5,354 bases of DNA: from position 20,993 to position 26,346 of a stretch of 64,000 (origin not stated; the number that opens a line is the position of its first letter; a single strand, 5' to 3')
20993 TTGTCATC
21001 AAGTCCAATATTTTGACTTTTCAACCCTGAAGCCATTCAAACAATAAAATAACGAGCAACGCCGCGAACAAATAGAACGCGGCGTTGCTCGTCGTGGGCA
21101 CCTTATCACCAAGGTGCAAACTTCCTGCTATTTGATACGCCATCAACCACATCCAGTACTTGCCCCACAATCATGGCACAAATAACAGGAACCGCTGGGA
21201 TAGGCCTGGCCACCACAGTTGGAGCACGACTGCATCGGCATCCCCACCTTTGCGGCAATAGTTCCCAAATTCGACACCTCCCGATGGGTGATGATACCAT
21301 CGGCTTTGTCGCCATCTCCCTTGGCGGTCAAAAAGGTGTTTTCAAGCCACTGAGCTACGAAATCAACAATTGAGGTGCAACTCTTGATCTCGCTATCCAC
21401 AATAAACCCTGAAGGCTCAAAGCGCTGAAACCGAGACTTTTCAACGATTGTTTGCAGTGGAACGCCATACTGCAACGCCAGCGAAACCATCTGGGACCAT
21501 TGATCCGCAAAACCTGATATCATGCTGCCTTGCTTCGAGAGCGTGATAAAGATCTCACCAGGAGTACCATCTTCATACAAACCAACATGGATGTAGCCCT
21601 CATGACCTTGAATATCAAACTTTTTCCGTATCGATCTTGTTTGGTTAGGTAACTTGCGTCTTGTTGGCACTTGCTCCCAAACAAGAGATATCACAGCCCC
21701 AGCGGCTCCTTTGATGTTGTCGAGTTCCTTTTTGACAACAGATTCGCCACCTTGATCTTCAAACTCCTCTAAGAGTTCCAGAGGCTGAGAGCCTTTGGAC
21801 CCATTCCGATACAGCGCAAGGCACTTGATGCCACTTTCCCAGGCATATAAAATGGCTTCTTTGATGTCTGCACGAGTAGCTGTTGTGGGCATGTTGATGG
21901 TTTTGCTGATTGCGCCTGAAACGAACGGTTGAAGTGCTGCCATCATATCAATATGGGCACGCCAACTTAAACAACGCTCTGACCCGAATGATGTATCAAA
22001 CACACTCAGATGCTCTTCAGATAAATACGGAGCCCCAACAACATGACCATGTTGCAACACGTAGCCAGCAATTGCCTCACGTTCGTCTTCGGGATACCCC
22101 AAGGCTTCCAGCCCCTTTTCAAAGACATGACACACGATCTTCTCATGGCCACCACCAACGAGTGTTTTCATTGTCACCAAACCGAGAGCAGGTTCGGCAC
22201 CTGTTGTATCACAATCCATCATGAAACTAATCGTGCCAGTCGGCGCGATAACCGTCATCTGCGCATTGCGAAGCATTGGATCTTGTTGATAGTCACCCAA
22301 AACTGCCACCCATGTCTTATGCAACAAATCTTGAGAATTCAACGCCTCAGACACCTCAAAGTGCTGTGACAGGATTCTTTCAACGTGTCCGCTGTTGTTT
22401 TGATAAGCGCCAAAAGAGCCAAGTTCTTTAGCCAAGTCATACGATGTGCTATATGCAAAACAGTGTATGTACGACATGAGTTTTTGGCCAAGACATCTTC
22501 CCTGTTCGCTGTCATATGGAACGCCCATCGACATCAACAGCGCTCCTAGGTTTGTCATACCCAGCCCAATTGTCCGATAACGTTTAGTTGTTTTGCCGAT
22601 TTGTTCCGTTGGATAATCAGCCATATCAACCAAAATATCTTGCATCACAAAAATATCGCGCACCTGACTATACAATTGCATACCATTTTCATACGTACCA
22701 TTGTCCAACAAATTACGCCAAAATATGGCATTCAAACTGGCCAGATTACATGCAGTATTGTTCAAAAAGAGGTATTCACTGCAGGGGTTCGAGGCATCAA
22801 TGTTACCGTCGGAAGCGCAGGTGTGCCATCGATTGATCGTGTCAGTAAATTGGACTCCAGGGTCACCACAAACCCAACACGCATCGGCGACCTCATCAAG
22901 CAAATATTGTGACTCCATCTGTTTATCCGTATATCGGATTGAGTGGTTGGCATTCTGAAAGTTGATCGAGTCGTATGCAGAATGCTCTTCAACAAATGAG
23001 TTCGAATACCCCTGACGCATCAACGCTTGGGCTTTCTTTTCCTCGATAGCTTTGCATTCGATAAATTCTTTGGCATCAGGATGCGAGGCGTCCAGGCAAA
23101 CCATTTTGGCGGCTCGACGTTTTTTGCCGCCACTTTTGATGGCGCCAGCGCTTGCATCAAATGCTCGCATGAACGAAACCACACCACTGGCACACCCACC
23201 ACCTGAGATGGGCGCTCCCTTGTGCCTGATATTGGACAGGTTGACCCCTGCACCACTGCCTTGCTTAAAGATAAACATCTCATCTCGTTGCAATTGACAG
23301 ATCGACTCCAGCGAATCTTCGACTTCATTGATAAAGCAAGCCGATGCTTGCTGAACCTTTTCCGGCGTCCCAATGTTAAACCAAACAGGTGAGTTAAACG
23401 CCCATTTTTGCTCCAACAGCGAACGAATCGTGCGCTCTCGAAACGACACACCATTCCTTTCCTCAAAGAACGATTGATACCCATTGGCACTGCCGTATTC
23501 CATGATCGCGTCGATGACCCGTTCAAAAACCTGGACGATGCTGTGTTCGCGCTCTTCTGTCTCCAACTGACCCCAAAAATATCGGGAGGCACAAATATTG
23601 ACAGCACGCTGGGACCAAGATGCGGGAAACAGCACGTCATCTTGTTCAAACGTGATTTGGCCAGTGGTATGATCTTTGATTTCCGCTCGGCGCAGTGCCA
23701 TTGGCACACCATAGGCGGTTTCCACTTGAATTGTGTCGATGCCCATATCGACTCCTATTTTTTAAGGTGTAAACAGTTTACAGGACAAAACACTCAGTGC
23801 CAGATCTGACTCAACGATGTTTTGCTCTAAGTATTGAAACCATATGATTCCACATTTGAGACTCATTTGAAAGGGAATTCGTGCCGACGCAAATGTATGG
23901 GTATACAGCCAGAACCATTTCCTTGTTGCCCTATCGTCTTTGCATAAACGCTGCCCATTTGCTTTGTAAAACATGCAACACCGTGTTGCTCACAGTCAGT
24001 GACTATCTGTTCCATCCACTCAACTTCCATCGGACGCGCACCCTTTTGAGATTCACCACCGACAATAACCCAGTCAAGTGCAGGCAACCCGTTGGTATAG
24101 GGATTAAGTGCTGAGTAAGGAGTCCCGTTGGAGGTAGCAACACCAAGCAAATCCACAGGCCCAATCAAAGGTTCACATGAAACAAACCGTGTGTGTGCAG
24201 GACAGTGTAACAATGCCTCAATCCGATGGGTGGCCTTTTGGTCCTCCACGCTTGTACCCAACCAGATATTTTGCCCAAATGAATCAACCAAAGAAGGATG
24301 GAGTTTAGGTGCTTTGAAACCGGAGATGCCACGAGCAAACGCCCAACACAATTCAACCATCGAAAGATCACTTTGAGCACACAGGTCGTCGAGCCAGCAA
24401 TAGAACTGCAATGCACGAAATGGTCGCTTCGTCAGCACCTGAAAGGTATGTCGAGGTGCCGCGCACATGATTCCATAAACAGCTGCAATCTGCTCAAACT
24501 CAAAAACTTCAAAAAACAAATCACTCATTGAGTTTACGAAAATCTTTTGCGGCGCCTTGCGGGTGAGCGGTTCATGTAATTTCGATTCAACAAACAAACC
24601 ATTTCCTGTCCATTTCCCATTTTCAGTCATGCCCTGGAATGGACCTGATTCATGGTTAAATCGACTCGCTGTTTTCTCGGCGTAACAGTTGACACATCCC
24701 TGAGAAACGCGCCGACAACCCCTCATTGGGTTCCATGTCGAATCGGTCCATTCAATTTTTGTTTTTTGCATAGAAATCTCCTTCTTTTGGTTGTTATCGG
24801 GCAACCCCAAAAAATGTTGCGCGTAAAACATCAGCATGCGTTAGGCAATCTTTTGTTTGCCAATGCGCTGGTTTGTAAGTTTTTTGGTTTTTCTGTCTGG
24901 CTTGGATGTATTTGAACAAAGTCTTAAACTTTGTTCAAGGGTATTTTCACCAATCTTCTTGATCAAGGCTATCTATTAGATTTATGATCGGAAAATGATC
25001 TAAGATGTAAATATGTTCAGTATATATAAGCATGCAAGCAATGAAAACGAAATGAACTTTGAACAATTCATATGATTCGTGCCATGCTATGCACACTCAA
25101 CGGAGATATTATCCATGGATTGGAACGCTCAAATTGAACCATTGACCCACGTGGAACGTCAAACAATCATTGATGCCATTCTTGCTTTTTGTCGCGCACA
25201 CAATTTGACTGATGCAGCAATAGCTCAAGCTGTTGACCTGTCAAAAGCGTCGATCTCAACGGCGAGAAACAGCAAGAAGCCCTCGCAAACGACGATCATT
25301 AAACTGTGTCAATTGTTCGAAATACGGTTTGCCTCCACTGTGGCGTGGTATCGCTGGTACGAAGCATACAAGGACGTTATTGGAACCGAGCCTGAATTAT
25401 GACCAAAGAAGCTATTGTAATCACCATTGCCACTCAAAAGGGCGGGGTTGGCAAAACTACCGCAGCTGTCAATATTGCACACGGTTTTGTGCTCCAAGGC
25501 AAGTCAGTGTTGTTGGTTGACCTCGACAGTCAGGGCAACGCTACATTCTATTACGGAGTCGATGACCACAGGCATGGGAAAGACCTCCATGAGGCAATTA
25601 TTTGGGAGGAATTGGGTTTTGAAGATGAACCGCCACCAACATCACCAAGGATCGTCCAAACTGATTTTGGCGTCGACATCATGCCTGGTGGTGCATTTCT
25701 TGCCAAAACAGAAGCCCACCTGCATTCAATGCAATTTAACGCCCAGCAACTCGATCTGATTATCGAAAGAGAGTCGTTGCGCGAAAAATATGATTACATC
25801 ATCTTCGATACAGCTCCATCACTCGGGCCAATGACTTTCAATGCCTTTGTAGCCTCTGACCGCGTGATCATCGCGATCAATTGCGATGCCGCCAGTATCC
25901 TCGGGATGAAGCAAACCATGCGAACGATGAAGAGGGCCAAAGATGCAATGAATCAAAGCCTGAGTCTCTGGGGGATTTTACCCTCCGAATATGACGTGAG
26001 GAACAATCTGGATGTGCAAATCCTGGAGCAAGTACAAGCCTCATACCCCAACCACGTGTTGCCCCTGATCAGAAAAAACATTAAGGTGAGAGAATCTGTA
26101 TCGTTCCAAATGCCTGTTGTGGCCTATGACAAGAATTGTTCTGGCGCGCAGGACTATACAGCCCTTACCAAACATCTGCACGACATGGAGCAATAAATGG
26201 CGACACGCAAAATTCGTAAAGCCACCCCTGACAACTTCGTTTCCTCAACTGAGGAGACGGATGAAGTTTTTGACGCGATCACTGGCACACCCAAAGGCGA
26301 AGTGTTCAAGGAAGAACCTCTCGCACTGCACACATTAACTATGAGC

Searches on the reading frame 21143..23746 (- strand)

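Call 60: search_protein_families(library=pfam, proteins=[window:21143-23746:-], max_evalue=0.001)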
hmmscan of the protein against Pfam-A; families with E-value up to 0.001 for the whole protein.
window:21143-23746:- (867 aa): 3 families
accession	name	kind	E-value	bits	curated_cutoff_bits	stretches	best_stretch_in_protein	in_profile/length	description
PF02867.20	Ribonuc_red_lgC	-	1.5e-118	397.2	23.9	1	135-646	1-523/523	Ribonucleotide reductase, barrel domain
PF12637.14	TSCPD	-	6.1e-11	42.9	22.8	1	713-803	9-86/88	TSCPD domain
PF08471.15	Ribonuc_red_2_N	-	2.9e-09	37.5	27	1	28-112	1-102/103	Class II vitamin B12-dependent ribonucleotide reductase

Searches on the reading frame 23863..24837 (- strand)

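Call 60: search_protein_families(library=pfam, proteins=[window:23863-24837:-], max_evalue=0.001)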
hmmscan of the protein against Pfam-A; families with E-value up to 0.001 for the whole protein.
window:23863-24837:- (324 aa): 1 family
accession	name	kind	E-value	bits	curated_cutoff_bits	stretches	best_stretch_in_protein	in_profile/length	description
PF07505.17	DUF5131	-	6.8e-71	239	28.9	1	25-301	1-222/243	Protein of unknown function (DUF5131)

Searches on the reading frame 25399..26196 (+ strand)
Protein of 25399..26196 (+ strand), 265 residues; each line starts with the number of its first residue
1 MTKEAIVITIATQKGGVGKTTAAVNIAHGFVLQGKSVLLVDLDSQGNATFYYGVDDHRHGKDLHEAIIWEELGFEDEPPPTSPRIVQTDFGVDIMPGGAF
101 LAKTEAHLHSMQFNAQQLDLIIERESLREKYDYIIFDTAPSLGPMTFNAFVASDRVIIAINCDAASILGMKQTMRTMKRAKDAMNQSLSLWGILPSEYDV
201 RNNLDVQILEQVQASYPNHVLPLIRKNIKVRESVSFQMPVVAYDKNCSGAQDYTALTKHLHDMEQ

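Call 60: search_protein_families(library=pfam, proteins=[window:25399-26196:+], max_evalue=0.001)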
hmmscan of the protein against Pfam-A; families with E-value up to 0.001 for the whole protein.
window:25399-26196:+ (265 aa): 7 families
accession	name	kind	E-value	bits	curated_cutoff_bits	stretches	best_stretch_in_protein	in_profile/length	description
PF13614.12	AAA_31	-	2.2e-41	142.2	27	1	7-189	3-176/177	AAA domain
PF01656.29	CbiA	-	8.2e-22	77.9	25.4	1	8-240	1-125/125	CobQ/CobB/MinD/ParA nucleotide binding domain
PF06564.18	CBP_BcsQ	-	2.9e-12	47.1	21.3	1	8-257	4-230/234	Cellulose biosynthesis protein BcsQ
PF00142.24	Fer4_NifH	-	3.6e-09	36.9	25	0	13-49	7-43/271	4Fe-4S iron sulfur cluster binding proteins, NifH/frxC family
PF10609.15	ParA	-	2.1e-08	34.4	27.1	1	7-157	5-140/246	NUBPL iron-transfer P-loop NTPase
PF09140.17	MipZ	-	3.1e-07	30.4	20.7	1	7-49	2-44/262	ATPase MipZ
PF02374.21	ArsA_ATPase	-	8.5e-07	28.9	24.3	1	11-149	6-143/305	Anion-transporting ATPase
